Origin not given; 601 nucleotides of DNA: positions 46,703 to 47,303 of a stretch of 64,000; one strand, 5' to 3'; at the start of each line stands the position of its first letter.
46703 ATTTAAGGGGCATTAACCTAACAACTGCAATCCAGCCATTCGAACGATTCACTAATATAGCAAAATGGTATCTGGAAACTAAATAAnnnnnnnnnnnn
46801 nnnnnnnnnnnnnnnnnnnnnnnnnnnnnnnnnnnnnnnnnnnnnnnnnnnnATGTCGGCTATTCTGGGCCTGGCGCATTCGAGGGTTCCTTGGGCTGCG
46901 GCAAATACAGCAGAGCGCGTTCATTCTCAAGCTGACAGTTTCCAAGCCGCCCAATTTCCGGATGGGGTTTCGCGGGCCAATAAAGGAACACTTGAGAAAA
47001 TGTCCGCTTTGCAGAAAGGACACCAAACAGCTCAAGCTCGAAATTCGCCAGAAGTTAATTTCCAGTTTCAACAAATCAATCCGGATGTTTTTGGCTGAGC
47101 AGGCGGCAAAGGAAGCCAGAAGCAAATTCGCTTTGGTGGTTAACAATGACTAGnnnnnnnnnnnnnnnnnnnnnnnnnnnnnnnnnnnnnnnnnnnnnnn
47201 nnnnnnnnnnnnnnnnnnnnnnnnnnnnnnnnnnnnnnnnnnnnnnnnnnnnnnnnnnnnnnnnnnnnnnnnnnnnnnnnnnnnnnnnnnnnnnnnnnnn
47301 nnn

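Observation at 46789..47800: tRNA-Leu flanked by a tandem-HTH excisionase-like gene and a roughly 440-bp degenerate region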

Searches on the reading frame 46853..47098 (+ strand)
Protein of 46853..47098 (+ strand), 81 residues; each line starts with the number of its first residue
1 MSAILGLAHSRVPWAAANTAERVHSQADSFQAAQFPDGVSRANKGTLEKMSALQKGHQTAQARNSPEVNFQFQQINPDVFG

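Call 4: search_protein_families(library=pfam, proteins=[window:46853-47098:+], max_evalue=1)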
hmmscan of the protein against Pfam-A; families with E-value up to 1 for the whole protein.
window:46853-47098:+ (81 aa): 0 families

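Call 25: search_protein_families(library=phrogs, proteins=[window:46853-47098:+], max_evalue=0.1)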
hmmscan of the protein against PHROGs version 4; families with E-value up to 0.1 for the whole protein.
window:46853-47098:+ (81 aa): 1 family
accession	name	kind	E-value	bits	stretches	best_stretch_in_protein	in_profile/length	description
phrog_8748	-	unknown function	0.071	13.7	1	10-76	57-122/261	-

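Call 26: search_protein_families(library=ncbifam, proteins=[window:46853-47098:+], max_evalue=0.1)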
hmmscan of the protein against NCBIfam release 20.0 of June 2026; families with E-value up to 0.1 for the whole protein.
window:46853-47098:+ (81 aa): 0 families

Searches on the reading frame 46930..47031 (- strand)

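Call 48: search_protein_families(library=pfam, proteins=[window:46930-47031:-], max_evalue=1)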
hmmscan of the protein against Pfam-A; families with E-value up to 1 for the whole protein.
window:46930-47031:- (34 aa): 1 family
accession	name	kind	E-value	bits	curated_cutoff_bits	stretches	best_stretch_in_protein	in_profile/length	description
PF11682.14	Zn_ribbon_11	-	0.078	13.1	24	1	4-14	21-31/37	Probable zinc-ribbon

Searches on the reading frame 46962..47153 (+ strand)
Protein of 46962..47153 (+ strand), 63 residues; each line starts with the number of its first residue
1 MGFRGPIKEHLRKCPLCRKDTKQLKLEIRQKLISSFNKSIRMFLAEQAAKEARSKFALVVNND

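Call 4: search_protein_families(library=pfam, proteins=[window:46962-47153:+], max_evalue=1)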
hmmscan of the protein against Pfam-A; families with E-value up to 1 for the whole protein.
window:46962-47153:+ (63 aa): 0 families

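Call 25: search_protein_families(library=phrogs, proteins=[window:46962-47153:+], max_evalue=0.1)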
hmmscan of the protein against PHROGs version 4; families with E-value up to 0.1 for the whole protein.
window:46962-47153:+ (63 aa): 1 family
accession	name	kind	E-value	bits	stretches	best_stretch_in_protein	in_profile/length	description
phrog_5160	-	unknown function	0.01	17.6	1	8-55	21-68/106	-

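Call 26: search_protein_families(library=ncbifam, proteins=[window:46962-47153:+], max_evalue=0.1)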
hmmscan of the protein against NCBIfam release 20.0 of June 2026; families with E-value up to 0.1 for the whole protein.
window:46962-47153:+ (63 aa): 0 families

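Call 65: find_related_loci(query=window:46962-47150:+, collection=metagenome_contigs, flank=4000)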
Query window:46962-47150:+ (63 aa) in metagenome_contigs; peptide patterns used: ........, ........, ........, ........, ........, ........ (x = any residue, [..] = any of these).
600 stretches matched a pattern, but none encodes a relative of the query by tblastn (E <= 1e-3).
